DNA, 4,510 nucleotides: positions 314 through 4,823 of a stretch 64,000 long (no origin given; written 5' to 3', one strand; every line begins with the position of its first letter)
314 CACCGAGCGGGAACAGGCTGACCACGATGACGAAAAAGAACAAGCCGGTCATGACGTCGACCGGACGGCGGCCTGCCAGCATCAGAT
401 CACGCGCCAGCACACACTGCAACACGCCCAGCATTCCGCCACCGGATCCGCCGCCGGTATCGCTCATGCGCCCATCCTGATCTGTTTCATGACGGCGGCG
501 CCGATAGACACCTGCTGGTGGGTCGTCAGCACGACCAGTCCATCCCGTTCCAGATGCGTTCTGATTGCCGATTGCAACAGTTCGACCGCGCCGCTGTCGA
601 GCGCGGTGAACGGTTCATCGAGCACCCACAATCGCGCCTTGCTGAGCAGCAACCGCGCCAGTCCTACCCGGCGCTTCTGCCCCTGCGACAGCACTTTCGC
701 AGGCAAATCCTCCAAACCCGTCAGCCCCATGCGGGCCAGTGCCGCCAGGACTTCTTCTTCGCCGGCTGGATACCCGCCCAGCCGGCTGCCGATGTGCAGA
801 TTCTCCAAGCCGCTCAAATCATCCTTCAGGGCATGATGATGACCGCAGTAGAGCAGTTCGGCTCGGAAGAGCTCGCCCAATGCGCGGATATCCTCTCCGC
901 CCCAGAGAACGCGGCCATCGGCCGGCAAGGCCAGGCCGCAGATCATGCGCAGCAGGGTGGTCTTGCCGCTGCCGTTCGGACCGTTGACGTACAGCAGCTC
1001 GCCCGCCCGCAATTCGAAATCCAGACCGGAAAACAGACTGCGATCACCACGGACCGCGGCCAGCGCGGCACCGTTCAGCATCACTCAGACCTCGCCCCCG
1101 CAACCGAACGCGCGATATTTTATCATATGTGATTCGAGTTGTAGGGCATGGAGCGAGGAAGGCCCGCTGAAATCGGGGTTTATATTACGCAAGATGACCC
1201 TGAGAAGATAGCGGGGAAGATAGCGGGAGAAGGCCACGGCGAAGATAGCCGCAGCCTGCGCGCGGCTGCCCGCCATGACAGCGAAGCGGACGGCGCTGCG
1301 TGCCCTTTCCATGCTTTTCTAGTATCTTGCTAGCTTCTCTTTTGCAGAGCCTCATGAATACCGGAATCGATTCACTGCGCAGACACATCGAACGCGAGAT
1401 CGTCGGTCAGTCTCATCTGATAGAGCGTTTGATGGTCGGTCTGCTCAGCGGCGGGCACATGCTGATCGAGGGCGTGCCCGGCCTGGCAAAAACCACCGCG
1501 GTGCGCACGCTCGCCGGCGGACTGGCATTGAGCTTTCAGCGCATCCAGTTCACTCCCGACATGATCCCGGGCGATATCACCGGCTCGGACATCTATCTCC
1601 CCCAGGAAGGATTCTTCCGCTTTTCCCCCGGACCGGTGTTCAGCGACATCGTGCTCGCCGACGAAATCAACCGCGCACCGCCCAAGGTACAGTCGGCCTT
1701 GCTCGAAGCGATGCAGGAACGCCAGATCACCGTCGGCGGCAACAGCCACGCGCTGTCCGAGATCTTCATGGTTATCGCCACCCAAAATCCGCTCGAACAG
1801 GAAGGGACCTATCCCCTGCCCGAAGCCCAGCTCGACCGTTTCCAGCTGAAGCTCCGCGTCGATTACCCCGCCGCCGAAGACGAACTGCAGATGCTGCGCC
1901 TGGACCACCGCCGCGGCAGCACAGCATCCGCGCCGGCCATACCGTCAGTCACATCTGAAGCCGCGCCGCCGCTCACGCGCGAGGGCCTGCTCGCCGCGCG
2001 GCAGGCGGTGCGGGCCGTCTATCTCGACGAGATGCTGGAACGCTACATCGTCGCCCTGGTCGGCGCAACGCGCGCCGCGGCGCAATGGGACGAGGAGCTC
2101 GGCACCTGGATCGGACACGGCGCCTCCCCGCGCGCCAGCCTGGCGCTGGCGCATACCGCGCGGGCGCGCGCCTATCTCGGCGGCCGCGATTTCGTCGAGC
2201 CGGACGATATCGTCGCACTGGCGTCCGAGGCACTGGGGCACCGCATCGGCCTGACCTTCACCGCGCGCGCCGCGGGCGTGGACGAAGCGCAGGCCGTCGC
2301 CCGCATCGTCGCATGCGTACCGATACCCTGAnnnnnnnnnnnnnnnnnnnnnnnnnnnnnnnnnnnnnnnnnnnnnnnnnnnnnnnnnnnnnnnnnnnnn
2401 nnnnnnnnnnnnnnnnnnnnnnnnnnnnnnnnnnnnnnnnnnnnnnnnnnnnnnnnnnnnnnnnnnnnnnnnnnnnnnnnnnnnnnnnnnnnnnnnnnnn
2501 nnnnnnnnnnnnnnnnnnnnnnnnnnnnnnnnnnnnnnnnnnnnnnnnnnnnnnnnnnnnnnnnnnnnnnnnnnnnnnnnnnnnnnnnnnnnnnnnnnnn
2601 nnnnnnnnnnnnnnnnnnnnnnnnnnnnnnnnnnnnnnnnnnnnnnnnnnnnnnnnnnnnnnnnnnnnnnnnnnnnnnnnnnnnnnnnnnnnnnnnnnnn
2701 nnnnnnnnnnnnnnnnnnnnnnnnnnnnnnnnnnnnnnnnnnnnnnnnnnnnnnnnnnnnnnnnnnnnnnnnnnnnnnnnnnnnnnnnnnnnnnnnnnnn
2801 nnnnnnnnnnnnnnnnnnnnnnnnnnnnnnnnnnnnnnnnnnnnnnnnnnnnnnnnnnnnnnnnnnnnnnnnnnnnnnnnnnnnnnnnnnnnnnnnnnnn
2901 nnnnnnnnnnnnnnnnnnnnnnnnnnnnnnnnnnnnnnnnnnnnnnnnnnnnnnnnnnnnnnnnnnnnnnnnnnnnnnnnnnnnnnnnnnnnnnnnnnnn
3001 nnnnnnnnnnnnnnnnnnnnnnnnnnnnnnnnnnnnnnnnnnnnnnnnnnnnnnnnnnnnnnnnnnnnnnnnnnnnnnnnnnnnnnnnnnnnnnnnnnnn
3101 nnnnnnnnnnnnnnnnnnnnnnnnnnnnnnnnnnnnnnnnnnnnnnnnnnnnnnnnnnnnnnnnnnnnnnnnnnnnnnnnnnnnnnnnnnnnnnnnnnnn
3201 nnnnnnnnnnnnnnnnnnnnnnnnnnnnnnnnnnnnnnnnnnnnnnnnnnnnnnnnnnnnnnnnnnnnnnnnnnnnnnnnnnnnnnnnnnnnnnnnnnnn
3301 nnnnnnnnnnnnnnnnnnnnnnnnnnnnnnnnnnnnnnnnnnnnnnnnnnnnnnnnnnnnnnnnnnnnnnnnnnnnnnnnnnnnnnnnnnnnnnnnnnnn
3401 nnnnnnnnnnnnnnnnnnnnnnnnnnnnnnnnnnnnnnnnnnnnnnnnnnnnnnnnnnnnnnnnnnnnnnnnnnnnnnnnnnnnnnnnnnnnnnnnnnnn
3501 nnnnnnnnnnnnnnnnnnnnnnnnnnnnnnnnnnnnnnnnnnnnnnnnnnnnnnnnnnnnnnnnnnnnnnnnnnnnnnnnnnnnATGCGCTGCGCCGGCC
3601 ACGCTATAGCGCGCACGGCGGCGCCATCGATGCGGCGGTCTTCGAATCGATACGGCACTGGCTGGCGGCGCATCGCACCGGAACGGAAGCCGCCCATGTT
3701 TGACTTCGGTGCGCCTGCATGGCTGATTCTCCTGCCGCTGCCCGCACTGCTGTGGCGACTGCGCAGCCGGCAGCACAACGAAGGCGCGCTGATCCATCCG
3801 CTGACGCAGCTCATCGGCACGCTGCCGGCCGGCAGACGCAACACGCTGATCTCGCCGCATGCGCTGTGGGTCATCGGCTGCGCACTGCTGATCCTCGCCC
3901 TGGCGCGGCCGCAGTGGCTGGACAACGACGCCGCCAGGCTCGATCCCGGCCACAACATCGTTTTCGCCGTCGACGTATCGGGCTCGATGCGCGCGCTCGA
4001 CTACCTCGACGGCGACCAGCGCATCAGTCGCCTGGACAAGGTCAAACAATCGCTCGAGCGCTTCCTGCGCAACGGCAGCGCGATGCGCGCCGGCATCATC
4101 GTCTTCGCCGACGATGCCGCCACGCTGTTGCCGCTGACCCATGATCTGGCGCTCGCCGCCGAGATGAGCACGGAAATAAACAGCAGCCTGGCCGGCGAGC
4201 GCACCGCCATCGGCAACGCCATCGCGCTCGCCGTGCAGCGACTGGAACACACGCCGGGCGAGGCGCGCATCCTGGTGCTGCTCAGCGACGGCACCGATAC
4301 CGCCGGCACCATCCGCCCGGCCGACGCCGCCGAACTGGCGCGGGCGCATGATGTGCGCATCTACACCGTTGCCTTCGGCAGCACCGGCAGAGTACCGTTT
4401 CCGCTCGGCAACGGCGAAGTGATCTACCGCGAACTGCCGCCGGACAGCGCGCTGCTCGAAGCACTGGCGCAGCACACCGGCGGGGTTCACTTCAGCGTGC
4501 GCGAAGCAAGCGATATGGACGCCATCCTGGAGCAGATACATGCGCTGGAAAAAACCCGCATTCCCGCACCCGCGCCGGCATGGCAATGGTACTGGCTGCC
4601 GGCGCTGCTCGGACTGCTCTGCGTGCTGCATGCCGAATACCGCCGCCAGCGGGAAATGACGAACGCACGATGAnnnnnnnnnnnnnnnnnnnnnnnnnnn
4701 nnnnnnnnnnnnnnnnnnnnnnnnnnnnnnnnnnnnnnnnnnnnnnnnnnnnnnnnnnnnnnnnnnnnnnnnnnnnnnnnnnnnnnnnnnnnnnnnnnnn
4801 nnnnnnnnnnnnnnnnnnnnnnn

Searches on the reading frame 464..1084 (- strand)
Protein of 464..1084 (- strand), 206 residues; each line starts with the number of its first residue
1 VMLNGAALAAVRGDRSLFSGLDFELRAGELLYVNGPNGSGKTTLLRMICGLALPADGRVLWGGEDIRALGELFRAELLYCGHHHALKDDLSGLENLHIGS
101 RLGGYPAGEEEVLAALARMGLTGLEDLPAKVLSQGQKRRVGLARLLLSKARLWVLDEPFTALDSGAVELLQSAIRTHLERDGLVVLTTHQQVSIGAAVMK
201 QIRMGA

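Call 78: search_protein_families(library=pfam, proteins=[window:464-1084:-], max_evalue=0.001)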
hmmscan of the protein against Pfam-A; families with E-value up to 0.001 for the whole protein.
window:464-1084:- (206 aa): 5 families
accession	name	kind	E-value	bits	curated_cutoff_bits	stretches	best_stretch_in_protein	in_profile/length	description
PF00005.33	ABC_tran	-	7.4e-30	104.8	25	1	19-159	2-136/137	ABC transporter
PF13304.12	AAA_21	-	1.6e-08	35.5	27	1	123-191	229-300/304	AAA domain, putative AbiEii toxin, Type IV TA system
PF02463.25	SMC_N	-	5.5e-06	26.4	40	0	129-204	134-213/220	RecF/RecN/SMC N terminal domain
PF25199.1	nSTAND_NTPase5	-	0.00013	22.3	34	1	29-66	42-80/145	Novel STAND NTPase 5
PF13191.12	AAA_16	-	0.00056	20.9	32.6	0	27-176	21-158/167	AAA ATPase domain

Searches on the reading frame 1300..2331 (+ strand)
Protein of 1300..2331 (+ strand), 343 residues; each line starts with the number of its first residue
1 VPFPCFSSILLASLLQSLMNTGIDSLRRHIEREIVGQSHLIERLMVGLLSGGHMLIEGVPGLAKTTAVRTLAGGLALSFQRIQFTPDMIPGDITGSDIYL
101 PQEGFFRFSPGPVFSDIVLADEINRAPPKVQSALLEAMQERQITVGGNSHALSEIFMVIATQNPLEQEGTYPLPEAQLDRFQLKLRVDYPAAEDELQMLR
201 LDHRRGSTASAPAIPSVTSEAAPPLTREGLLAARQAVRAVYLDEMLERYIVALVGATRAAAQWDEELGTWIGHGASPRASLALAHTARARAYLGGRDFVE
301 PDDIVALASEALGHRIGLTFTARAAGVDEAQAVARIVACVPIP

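Call 79: search_protein_families(library=pfam, proteins=[window:1300-2331:+], max_evalue=0.01)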
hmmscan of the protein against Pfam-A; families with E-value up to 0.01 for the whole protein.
window:1300-2331:+ (343 aa): 7 families
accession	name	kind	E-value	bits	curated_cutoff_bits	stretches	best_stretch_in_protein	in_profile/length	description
PF07726.17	AAA_3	-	8.4e-62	207.3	27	1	53-182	1-130/131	ATPase family associated with various cellular activities (AAA)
PF17863.7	AAA_lid_2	-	2.3e-17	63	22.7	1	272-335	10-73/74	AAA lid domain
PF20030.5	bpMoxR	-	1.6e-13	50.7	27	1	26-197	6-175/205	MoxR domain in the MoxR-vWA-beta-propeller ternary systems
PF07728.20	AAA_5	-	2.2e-13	50.8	22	1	53-181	1-139/139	AAA domain (dynein-related subfamily)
PF00158.32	Sigma54_activat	-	3.7e-05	23.9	20.2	1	118-168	97-148/168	Sigma-54 interaction domain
PF00004.35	AAA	-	0.00032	21.6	21.2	1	54-188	1-130/131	ATPase family associated with various cellular activities (AAA)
PF05496.18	RuvB_N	-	0.00051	20.3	27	0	52-145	34-115/159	Holliday junction DNA helicase RuvB P-loop domain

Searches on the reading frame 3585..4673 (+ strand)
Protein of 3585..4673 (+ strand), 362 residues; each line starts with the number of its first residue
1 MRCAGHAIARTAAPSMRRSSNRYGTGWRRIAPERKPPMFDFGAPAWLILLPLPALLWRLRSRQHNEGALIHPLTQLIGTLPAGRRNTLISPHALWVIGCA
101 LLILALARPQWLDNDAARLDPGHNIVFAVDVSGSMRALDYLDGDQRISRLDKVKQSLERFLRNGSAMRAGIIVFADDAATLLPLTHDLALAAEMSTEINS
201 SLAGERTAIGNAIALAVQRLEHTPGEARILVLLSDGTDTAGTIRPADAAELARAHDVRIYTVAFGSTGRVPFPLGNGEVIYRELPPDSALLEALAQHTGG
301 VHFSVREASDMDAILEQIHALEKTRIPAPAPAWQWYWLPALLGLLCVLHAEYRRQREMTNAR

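Call 79: search_protein_families(library=pfam, proteins=[window:3585-4673:+], max_evalue=0.01)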
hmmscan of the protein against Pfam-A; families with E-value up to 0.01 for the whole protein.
window:3585-4673:+ (362 aa): 5 families
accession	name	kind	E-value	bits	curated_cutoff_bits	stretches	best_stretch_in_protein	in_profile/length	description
PF13519.12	VWA_2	-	8.4e-18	65.4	27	1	125-236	1-106/107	von Willebrand factor type A domain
PF00092.34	VWA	-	9e-17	62.3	23.8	1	124-266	1-141/174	von Willebrand factor type A domain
PF06707.17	DUF1194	-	0.00014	21.6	27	1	200-265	88-155/206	Protein of unknown function (DUF1194)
PF13768.12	VWA_3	-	0.0023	18.4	27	0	214-268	85-137/155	von Willebrand factor type A domain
PF05762.20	VWA_CoxE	-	0.0069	16.3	26.4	0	184-242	103-165/222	VWA domain containing CoxE-like protein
